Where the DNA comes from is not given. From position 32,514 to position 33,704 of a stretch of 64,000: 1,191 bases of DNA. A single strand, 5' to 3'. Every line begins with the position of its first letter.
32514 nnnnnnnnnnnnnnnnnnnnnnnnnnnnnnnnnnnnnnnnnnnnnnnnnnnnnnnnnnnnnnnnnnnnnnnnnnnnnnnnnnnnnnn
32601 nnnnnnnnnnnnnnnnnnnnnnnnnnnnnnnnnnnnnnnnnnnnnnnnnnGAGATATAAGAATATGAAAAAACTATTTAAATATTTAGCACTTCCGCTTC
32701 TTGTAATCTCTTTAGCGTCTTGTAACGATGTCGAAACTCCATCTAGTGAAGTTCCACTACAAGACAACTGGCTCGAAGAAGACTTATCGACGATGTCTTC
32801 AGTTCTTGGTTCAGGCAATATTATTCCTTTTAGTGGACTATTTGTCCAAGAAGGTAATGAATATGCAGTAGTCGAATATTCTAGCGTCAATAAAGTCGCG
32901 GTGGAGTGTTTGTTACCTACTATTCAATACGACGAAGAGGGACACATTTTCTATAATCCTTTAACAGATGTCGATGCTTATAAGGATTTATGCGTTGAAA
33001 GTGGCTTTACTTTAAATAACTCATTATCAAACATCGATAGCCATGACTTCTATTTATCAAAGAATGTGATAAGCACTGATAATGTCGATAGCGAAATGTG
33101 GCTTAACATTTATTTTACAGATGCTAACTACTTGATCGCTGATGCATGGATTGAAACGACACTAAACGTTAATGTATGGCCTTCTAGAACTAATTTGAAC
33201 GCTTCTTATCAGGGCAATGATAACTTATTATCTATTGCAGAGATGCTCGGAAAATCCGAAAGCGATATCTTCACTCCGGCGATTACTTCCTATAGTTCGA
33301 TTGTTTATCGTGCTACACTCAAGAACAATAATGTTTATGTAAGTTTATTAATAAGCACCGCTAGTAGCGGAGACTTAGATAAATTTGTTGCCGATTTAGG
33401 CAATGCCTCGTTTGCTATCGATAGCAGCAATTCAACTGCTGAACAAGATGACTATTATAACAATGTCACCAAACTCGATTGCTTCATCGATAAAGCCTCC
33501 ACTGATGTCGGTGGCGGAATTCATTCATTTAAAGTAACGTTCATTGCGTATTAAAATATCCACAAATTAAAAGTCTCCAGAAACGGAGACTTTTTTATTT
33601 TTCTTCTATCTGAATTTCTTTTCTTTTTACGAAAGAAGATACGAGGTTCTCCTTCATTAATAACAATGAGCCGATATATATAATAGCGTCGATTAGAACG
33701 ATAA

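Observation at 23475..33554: opp operon extended by a translationally coupled BspA-type LRR surface protein and a lipoprotein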

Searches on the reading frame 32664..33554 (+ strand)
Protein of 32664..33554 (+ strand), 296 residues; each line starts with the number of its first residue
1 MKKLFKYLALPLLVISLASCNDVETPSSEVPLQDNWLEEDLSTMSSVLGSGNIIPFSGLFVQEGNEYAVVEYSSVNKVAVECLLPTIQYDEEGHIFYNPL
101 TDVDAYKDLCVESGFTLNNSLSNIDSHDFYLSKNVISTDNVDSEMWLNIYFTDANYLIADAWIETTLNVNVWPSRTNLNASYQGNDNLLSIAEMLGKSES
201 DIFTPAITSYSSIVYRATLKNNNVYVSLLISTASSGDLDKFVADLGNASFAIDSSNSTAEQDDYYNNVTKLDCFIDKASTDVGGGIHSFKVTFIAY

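Call 8: search_protein_families(library=pfam, proteins=[window:32664-33554:+], max_evalue=0.01)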
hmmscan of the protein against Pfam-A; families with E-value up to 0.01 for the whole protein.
window:32664-33554:+ (296 aa): 0 families

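Call 33: find_homologous_proteins(query=window:32664-33551:+, max_evalue=0.001)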
Query window:32664-33551:+ (296 aa): 3 proteins with E <= 0.001 among 931 candidates.
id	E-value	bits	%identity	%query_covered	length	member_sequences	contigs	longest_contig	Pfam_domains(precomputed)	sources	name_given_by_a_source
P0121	1.0e-189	647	100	100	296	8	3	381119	-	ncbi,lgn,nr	ncbi:MAG: hypothetical protein VB015_00435 [Erysipelotrichaceae bacterium]|nr:hypothetical protein [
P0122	3.3e-129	448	68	100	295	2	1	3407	-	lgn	-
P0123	2.9e-127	442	68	100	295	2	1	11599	-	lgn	-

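Call 41: search_protein_representatives(protein=window:32664-33551:+)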
Query: 296 residues. Proteins with E-value up to 0.001 (for the whole library): 14; up to 1e-10: 6; up to 1e-30: 4. The best 14 are listed.
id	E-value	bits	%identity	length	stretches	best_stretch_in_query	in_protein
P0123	9.4e-128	441.7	68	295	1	1-296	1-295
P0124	9.4e-66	238.3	48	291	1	1-296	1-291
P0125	2.7e-51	190.9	43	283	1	1-294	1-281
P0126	3.9e-50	187.1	39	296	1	5-296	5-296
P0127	1.2e-12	64.1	33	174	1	122-295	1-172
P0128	4.3e-11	59.0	30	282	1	10-281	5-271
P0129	1.1e-10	57.7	30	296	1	1-293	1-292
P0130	1.2e-09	54.3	36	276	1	2-265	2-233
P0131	1.0e-07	48.0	33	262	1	1-183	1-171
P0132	3.1e-07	46.4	29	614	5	90-151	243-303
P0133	1.1e-06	44.5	32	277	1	2-179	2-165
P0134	3.4e-06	43.0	29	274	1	1-293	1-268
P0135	1.2e-05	41.2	32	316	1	2-268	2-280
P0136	4.0e-05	39.5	42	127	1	2-80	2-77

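Call 54: predict_structure(alignment_id=A3)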
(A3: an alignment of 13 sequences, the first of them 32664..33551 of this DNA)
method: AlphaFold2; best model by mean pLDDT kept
length: 296 residues; sequences in the alignment: 13
mean_pLDDT: 89.0   pTM: 0.78
mean pLDDT of the five models: 89.0, 88.2, 88.0, 87.4, 87.3
residues with pLDDT >= 90: 235; 70-90: 28; 50-70: 7; < 50: 26
segments of 3 or more residues with pLDDT < 50: 1-6, 10-13, 15-29
pLDDT, mean of each block of 10 residues (from residue 1): 47 45 41 86 91 91 84 92 93 92 96 97 95 95 97 95 96 97 93 95 94 96 95 96 96 95 96 97 94 95
secondary structure, 60 per line:
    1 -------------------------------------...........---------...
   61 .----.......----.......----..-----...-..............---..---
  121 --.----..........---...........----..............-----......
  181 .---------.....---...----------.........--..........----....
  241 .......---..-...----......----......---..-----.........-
elements in order: H38-48 H58-61 E66-72 E77-83 E95-97 H99-112 E128-137 E141-151 E156-169 H175-181 H191-195 E212-220 E223-232 H237-247 E261-266 E271-276 E287-295

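Call 60: search_protein_families(library=ncbifam, proteins=[window:32664-33554:+], max_evalue=0.001)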
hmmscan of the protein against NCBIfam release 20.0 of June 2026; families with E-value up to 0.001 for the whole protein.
window:32664-33554:+ (296 aa): 0 families
